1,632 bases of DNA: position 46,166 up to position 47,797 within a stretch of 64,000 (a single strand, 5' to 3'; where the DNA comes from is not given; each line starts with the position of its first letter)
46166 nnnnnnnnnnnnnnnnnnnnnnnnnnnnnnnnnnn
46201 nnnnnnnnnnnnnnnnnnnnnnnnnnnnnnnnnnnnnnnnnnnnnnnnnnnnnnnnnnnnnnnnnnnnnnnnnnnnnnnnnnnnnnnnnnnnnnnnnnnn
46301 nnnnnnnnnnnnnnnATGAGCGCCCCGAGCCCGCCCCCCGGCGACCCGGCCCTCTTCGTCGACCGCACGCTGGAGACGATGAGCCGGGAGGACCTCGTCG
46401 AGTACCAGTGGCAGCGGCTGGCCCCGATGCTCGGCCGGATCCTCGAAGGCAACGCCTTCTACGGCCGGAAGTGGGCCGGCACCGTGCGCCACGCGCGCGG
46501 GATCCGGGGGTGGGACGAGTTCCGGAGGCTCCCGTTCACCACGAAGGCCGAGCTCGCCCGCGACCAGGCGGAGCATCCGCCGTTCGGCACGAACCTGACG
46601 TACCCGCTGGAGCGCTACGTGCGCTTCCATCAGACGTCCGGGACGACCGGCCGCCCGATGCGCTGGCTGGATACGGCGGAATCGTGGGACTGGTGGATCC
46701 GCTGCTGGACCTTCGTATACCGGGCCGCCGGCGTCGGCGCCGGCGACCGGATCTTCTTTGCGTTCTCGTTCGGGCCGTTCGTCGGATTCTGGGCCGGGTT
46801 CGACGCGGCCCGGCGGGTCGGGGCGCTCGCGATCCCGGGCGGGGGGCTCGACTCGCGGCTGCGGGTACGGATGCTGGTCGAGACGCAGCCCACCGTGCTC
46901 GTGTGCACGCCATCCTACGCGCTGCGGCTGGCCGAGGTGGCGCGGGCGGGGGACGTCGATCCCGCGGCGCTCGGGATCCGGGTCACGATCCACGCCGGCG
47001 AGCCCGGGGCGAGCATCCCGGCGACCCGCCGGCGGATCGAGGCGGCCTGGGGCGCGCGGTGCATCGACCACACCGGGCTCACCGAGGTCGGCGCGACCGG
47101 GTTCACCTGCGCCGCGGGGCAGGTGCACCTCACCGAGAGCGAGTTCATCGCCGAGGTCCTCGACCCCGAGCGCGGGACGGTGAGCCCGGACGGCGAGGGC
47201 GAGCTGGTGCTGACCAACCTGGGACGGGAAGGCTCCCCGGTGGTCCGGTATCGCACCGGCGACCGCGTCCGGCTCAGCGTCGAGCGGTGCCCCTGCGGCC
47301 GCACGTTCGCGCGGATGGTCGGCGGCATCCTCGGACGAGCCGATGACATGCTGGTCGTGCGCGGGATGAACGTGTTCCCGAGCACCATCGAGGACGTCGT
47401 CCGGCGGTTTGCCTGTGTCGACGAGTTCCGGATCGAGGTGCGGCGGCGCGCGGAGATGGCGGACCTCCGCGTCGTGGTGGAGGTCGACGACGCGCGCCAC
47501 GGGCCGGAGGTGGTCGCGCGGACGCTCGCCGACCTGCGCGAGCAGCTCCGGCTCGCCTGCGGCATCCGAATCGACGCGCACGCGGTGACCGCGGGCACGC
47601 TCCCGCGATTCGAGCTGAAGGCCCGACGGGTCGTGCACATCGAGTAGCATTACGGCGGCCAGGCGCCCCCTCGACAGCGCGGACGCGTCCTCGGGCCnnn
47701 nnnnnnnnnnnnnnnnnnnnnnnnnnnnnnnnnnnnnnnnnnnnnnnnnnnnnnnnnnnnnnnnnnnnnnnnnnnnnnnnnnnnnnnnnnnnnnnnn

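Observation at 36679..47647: Eleven-kb plus-strand supra-operon: BCAA ABC importer, ketoacid reductase, IclR, 2-oxoacid:ferredoxin oxidoreductase, PaaK-type CoA ligase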

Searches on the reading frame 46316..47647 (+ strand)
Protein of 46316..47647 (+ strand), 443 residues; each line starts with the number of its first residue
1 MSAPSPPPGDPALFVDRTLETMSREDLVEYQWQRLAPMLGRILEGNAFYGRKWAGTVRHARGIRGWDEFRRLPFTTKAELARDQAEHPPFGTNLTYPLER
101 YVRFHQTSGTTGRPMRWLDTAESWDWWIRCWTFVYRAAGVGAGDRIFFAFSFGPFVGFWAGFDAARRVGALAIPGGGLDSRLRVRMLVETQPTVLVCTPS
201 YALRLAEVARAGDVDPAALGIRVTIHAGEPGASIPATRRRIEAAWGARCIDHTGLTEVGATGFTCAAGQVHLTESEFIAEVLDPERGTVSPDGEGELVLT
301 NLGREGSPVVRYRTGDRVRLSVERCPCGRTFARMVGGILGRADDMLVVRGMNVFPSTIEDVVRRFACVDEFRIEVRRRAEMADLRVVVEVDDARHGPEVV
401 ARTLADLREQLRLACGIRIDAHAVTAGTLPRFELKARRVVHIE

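Call 6: search_protein_families(library=pfam, proteins=[window:46316-47647:+])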
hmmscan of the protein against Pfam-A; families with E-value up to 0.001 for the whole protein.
window:46316-47647:+ (443 aa): 2 families
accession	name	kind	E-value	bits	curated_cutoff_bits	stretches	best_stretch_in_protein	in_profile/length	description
PF14535.12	AMP-binding_C_2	-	1.8e-14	54.2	25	1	350-440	1-93/96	AMP-binding enzyme C-terminal domain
PF00501.34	AMP-binding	-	8.1e-07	28.6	29.9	1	107-299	170-374/384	AMP-binding enzyme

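Call 7: search_protein_families(library=ncbifam, proteins=[window:46316-47647:+])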
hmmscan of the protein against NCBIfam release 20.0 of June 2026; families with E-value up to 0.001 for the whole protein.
window:46316-47647:+ (443 aa): 18 families
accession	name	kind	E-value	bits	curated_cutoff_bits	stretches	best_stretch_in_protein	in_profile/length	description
NF041878.1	paak_haloarch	equivalog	8.4e-74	248.7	700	1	18-413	4-395/427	phenylacetate--CoA ligase PaaK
TIGR02155.1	PA_CoA_ligase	equivalog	5.5e-72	242.6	646.3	1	20-440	1-419/422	phenylacetate--CoA ligase PaaK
NF053551.1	FlxY_rubin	equivalog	3.5e-47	161.1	520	1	20-422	2-402/424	flexirubin biosynthesis putative acyl-CoA ligase FlxY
NF041217.1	BagE_FevW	exception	1.8e-41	142.5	800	1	68-439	43-402/424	bagremycin/ferroverdin synthetase BagE/FevW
NF045666.1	DVU1553_fam_AMP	equivalog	9e-40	136.7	300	1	20-334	16-324/331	DVU_1553 family AMP-dependent CoA ligase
TIGR03335.1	F390_ftsA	equivalog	1.4e-28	99.9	458.7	1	14-337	1-326/445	coenzyme F390 synthetase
NF005801.1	PRK07656.1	equivalog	2.1e-08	33.3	657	1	107-268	172-327/500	FadD3 family acyl-CoA ligase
TIGR02304.1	aden_form_hyp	equivalog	3.6e-07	29.5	251.9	1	184-363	180-352/430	F390 synthetase-related protein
TIGR01733.1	AA-adenyl-dom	subfamily_domain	2.4e-05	23.3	317.4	0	305-370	355-406/409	amino acid adenylation domain-containing protein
NF053567.1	HBDA_AROS1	equivalog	2.7e-05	22.8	1000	0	107-229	179-297/523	3-hydroxybenzoate--CoA ligase HbdA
NF006167.0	PRK08308.1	equivalog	6.8e-05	21.9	513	1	339-390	310-360/414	acyl-CoA synthetase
NF004838.1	PRK06188.1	equivalog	9.1e-05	20.9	875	1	338-428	412-505/524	fatty-acid--CoA ligase FadD8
NF004822.0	PRK06178.1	equivalog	0.0001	21.1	782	0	339-371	465-497/571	acyl-CoA synthetase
NF004509.1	PRK05850.1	subfamily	0.00012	20.5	775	0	338-414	456-531/578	fatty-acid--AMP ligase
NF005797.0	PRK07638.1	equivalog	0.0002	20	518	1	338-371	379-412/487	acyl-CoA synthetase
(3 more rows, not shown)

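Call 10: find_encoding_contigs(protein=window:46316-47647:+, flank=10000, max_places=6)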
Protein window:46316-47647:+ (443 aa): 10 contigs read that carry it; 6 places shown.
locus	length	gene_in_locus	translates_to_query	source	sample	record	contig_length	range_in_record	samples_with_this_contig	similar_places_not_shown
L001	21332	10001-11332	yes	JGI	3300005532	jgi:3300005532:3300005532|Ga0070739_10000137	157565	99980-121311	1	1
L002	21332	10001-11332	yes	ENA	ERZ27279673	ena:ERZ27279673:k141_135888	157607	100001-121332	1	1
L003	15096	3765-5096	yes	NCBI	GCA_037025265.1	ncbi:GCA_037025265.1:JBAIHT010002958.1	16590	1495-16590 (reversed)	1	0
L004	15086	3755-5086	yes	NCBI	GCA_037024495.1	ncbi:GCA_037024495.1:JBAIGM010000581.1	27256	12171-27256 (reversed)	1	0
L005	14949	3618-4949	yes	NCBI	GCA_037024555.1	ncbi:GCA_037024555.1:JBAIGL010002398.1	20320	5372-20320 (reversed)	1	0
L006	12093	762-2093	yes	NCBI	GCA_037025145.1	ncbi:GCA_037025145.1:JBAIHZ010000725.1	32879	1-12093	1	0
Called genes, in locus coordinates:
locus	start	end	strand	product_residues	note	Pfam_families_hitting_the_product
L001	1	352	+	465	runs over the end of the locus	PF02754:CCG (weak)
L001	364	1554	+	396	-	PF13433:Peripla_BP_5, PF13458:Peripla_BP_6, PF01094:ANF_receptor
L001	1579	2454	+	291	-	PF02653:BPD_transp_2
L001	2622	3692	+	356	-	PF02653:BPD_transp_2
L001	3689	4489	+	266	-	PF00005:ABC_tran, PF02463:SMC_N (faint), PF13304:AAA_21 (weak), PF12399:BCA_ABC_TP_C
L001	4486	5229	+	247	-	PF00005:ABC_tran, PF13304:AAA_21 (faint)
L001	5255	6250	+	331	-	PF02558:ApbA, PF08546:ApbA_C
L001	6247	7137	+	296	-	PF09339:HTH_IclR, PF12802:MarR_2 (faint), PF01614:IclR_C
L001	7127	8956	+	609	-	PF01558:POR, PF01855:POR_N, PF02780:Transketolase_C (weak), PF17147:PFOR_II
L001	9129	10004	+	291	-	PF02775:TPP_enzyme_C, PF12367:PFO_beta_C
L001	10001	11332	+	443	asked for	PF00501:AMP-binding (weak), PF14535:AMP-binding_C_2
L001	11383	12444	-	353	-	PF03576:Peptidase_S58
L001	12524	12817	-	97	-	PF08734:GYD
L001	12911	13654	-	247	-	PF23023:Anti-Pycsar_Apyc1, PF00753:Lactamase_B, PF12706:Lactamase_B_2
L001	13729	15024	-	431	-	PF01547:SBP_bac_1, PF13416:SBP_bac_8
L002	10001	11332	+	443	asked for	PF00501:AMP-binding (weak), PF14535:AMP-binding_C_2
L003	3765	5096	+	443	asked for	PF00501:AMP-binding (weak), PF14535:AMP-binding_C_2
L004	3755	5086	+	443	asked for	PF00501:AMP-binding (weak), PF14535:AMP-binding_C_2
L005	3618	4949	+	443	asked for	PF00501:AMP-binding (weak), PF14535:AMP-binding_C_2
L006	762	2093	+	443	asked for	PF00501:AMP-binding (weak), PF14535:AMP-binding_C_2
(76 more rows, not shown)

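Call 11: find_homologous_proteins(query=window:46316-47647:+, max_evalue=1e-20)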
Query window:46316-47647:+ (443 aa): 8000 proteins with E <= 1e-20 among 8000 candidates; the best 120 are listed.
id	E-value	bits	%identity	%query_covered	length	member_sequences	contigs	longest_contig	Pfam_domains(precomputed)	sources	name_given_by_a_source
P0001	0.0e+0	1012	100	100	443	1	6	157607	PF00501.35,PF14535.13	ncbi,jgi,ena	-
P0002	2.3e-247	839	85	98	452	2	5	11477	PF14535.13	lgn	-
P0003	4.2e-246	835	83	98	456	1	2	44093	PF00501.35,PF14535.13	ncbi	-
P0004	9.4e-244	827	84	97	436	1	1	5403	PF00501.35,PF14535.13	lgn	-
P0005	3.0e-242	822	81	98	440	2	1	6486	PF00501.35,PF14535.13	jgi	jgi:phenylacetate-CoA ligase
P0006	1.5e-240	817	82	98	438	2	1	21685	PF00501.35,PF14535.13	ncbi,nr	ncbi:MAG TPA: phenylacetate--CoA ligase family protein [bacterium]|nr:phenylacetate--CoA ligase fami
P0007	1.7e-240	816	82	98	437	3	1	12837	PF00501.35,PF14535.13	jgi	-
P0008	1.3e-239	813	82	98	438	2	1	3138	PF00501.35,PF14535.13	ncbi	-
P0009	1.5e-237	807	80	98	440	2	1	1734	PF00501.35,PF14535.13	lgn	-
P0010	1.8e-237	806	83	95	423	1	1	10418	PF00501.35,PF14535.13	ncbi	-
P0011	2.5e-237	806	81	98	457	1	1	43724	PF00501.35,PF14535.13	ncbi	-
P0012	2.6e-237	806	80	98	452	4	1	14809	PF14535.13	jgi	jgi:phenylacetate-CoA ligase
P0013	9.2e-237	804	81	98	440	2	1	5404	PF00501.35,PF14535.13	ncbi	-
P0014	3.3e-236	802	80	98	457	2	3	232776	PF00501.35,PF14535.13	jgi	-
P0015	4.8e-235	798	81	98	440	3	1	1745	PF14535.13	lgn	-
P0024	1.9e-229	780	77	98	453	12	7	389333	PF00501.35,PF14535.13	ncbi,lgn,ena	-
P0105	1.0e-182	626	64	97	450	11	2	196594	PF00501.35,PF14535.13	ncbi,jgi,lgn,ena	-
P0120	1.3e-179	616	63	100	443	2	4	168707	PF00501.35,PF14535.13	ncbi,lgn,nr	ncbi:MAG: AMP-binding protein [Armatimonadota bacterium]|nr:AMP-binding protein [Armatimonadota bact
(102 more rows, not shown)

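Call 12: find_related_loci(query=window:46316-47647:+, collection=genome_contigs, flank=10000)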
Query window:46316-47647:+ (443 aa) in genome_contigs; peptide patterns used: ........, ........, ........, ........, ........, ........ (x = any residue, [..] = any of these).
382 stretches matched a pattern; 324 encode a relative of the query (tblastn E <= 1e-3); the best 80 are kept; 80 distinct loci.
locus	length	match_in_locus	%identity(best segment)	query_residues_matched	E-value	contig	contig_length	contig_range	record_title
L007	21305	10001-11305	83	10-443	0e+0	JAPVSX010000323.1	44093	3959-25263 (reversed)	MAG: Armatimonadota bacterium isolate MW2_metabat.8 k97_770881, whole genome shotgun sequence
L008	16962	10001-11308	82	9-443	0e+0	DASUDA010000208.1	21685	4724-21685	MAG TPA_asm: bacterium isolate SMAG_U1312 k141_1541531, whole genome shotgun sequence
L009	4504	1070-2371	79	10-443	0e+0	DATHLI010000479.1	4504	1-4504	MAG TPA_asm: bacterium isolate SMAG_U12602 k141_1729460, whole genome shotgun sequence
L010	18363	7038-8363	79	2-443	0e+0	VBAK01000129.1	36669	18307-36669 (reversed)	MAG: Bacillati bacterium ANGP1 isolate NP_3 14_0903_12_20cm_scaffold_201, whole genome shotgun sequence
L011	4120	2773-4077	77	10-443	0e+0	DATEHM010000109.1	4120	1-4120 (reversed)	MAG TPA_asm: bacterium isolate SMAG_U8811 k141_56030, whole genome shotgun sequence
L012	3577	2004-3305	78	10-443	0e+0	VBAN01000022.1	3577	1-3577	MAG: Bacillati bacterium ANGP1 isolate NP_6 14_0903_13_30cm_scaffold_230800, whole genome shotgun sequence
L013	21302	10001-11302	76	10-442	0e+0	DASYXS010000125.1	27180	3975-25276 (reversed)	MAG TPA_asm: bacterium isolate SMAG_U6314 k141_211533, whole genome shotgun sequence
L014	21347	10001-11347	74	3-443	0e+0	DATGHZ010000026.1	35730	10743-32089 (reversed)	MAG TPA_asm: bacterium isolate SMAG_U9794 k141_2024137, whole genome shotgun sequence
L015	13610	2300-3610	74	8-443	0e+0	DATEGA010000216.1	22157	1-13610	MAG TPA_asm: bacterium isolate SMAG_U8773 k141_2211117, whole genome shotgun sequence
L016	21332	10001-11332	63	1-443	0e+0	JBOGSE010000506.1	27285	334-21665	MAG: bacterium isolate M3-S_metawrap_bin.18 k127_2135424, whole genome shotgun sequence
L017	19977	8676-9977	56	14-443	3e-163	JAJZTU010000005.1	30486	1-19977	MAG: Bacillota bacterium isolate SKS3.bin89 NODE_2152_length_30486_cov_2.302941, whole genome shotgun sequence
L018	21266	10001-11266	59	14-440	1e-162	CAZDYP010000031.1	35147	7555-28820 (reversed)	MAG TPA_asm: uncultured Anaerolineae bacterium isolate binchicken_co107_438 genome assembly, contig: NODE_3050_length_35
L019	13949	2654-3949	60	10-440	3e-161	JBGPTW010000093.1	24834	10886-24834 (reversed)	MAG: Candidatus Methylomirabilia bacterium isolate OBJ1_062018_110_59 k141_841075_length_24834_cov_14.1859, whole genome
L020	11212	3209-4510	56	14-443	2e-160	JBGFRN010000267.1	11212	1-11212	MAG: Bacillota bacterium isolate BA1A45.2019.Bin.119 NODE_6581_length_11212_cov_1.999549, whole genome shotgun sequence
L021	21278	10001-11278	58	9-440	1e-155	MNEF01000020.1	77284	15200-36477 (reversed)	MAG: Candidatus Rokubacteria bacterium 13_1_40CM_69_27 13_1_40cm_scaffold_394, whole genome shotgun sequence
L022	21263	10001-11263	56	14-438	7e-154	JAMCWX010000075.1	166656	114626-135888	MAG: Chloroflexota bacterium isolate FK_Sedi_B_Bin.47 NODE_87_length_166656_cov_5.21008, whole genome shotgun sequence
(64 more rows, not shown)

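Call 14: search_solved_structures(query=window:46316-47647:+, max_evalue=0.00001)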
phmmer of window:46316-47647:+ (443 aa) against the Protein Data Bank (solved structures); distinct sequences matched with E-value up to 0.00001: 8.
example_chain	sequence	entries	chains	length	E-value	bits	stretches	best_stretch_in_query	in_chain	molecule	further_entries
2y4o_A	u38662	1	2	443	4.1e-58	200.3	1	9-440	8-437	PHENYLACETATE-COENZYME A LIGASE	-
6hdw_A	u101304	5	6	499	4.5e-58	200.2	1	7-440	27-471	2-hydroxyisobutyryl-CoA synthetase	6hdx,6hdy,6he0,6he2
4r1l_A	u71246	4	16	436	1.1e-57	198.9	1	15-440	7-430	Phenylacetate-coenzyme A ligase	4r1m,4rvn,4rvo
2y27_A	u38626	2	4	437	1.1e-56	195.6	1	18-440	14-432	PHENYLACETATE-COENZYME A LIGASE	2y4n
6wuq_A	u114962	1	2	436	4.2e-32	114.6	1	23-404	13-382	AjiA1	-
6siw_B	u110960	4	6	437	2.9e-29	105.2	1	23-364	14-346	PaaK-like ligase (AMP-dependent synthetase and ligase) | AMP-dependent synthetase and ligase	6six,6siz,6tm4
6siw_A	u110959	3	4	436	2.9e-29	105.2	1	24-364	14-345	PaaK-like ligase (AMP-dependent synthetase and ligase) | AMP-dependent synthetase and ligase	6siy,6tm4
9s3l_A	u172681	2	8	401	4.7e-27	97.9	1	63-393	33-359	Phenylacetate-CoA ligase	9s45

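Call 29: find_encoding_contigs(protein=P0024, flank=10000, max_places=2)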
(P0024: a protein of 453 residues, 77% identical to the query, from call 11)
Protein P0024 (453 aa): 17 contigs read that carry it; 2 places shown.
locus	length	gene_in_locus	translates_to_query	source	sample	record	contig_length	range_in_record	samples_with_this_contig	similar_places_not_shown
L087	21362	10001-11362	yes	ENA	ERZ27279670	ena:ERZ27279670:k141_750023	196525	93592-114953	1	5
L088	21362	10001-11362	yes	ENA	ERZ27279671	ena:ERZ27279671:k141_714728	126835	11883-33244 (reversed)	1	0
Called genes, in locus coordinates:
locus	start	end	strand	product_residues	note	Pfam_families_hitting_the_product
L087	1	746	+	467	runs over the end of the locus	PF02754:CCG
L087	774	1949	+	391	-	PF13458:Peripla_BP_6, PF13433:Peripla_BP_5, PF01094:ANF_receptor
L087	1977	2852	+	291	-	PF02653:BPD_transp_2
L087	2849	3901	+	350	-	PF02653:BPD_transp_2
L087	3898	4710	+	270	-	PF13476:AAA_23 (faint), PF00005:ABC_tran, PF13304:AAA_21 (faint), PF12399:BCA_ABC_TP_C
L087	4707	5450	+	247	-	PF00005:ABC_tran, PF13304:AAA_21 (faint)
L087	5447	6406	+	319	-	PF02558:ApbA, PF08546:ApbA_C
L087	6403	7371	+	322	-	PF09339:HTH_IclR, PF12802:MarR_2 (weak), PF01614:IclR_C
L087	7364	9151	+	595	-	PF01558:POR, PF01855:POR_N, PF02780:Transketolase_C, PF17147:PFOR_II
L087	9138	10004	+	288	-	PF02775:TPP_enzyme_C, PF12367:PFO_beta_C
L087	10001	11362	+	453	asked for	PF00501:AMP-binding, PF14535:AMP-binding_C_2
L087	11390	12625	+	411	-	PF13433:Peripla_BP_5, PF13458:Peripla_BP_6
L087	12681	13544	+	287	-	PF02653:BPD_transp_2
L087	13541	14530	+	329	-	PF02653:BPD_transp_2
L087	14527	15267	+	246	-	PF00005:ABC_tran, PF13304:AAA_21 (weak), PF12399:BCA_ABC_TP_C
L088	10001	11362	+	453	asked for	PF00501:AMP-binding, PF14535:AMP-binding_C_2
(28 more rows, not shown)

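Call 30: find_encoding_contigs(protein=P0105, flank=10000, max_places=2)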
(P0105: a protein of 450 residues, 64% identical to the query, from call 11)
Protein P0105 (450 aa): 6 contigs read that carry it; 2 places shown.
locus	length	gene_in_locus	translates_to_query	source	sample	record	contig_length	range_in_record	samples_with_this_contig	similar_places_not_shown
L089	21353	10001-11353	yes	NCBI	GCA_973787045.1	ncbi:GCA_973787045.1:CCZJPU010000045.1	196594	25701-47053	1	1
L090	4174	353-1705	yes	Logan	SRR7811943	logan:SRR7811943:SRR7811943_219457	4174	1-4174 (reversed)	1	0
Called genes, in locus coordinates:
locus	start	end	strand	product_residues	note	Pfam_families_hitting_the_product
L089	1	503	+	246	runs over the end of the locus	PF00005:ABC_tran, PF13304:AAA_21 (weak)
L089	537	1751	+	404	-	PF13433:Peripla_BP_5, PF13458:Peripla_BP_6, PF01094:ANF_receptor (weak)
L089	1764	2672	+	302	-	PF02653:BPD_transp_2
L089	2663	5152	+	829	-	PF02653:BPD_transp_2, PF00171:Aldedh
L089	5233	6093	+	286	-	PF01047:MarR (weak), PF09339:HTH_IclR, PF12802:MarR_2, PF01614:IclR_C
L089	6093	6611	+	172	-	PF00111:Fer2, PF01799:Fer2_2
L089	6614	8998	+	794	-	PF01315:Ald_Xan_dh_C, PF02738:MoCoBD_1, PF20256:MoCoBD_2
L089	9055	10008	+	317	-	PF00941:FAD_binding_5, PF03450:CO_deh_flav_C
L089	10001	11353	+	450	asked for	PF00501:AMP-binding (weak), PF14535:AMP-binding_C_2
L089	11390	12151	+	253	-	PF00881:Nitroreductase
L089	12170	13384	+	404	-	PF13458:Peripla_BP_6, PF01094:ANF_receptor, PF13433:Peripla_BP_5 (weak)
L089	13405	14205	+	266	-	PF03193:RsgA_GTPase (weak), PF00005:ABC_tran, PF13304:AAA_21 (faint)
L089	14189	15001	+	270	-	PF00528:BPD_transp_1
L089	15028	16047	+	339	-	PF04909:Amidohydro_2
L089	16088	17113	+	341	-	PF13379:NMT1_2, PF09084:NMT1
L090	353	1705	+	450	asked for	PF00501:AMP-binding (weak), PF14535:AMP-binding_C_2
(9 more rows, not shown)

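Call 50: find_encoding_contigs(protein=P0120, flank=9000, max_places=1)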
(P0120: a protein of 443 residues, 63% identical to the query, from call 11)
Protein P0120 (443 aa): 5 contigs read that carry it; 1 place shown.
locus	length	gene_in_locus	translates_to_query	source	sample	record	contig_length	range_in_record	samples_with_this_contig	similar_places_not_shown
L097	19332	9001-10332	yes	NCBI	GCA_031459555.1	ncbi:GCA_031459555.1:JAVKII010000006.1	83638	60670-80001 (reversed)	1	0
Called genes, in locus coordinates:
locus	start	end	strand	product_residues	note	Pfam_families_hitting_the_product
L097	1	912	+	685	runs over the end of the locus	PF14871:GHL6, PF02638:GHL10 (weak), PF08532:Glyco_hydro_42M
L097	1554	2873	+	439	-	PF02638:GHL10, PF16373:DUF4985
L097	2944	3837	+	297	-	PF12802:MarR_2 (weak), PF25213:HVO_A0261_N (weak), PF09339:HTH_IclR, PF01614:IclR_C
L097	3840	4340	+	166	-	PF00111:Fer2, PF01799:Fer2_2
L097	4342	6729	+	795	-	PF01315:Ald_Xan_dh_C, PF02738:MoCoBD_1, PF20256:MoCoBD_2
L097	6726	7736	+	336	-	PF00941:FAD_binding_5, PF03450:CO_deh_flav_C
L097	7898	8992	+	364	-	PF01717:Meth_synt_2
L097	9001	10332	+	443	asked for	PF00501:AMP-binding, PF14535:AMP-binding_C_2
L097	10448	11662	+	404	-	PF13433:Peripla_BP_5 (weak), PF13458:Peripla_BP_6, PF01094:ANF_receptor, PF13433:Peripla_BP_5 (weak)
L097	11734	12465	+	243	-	PF00005:ABC_tran, PF12399:BCA_ABC_TP_C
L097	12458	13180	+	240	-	PF00005:ABC_tran, PF13304:AAA_21 (faint)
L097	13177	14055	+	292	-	PF02653:BPD_transp_2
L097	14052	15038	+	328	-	PF02653:BPD_transp_2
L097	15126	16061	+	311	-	PF05138:PaaA_PaaC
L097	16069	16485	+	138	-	PF01883:FeS_assembly_P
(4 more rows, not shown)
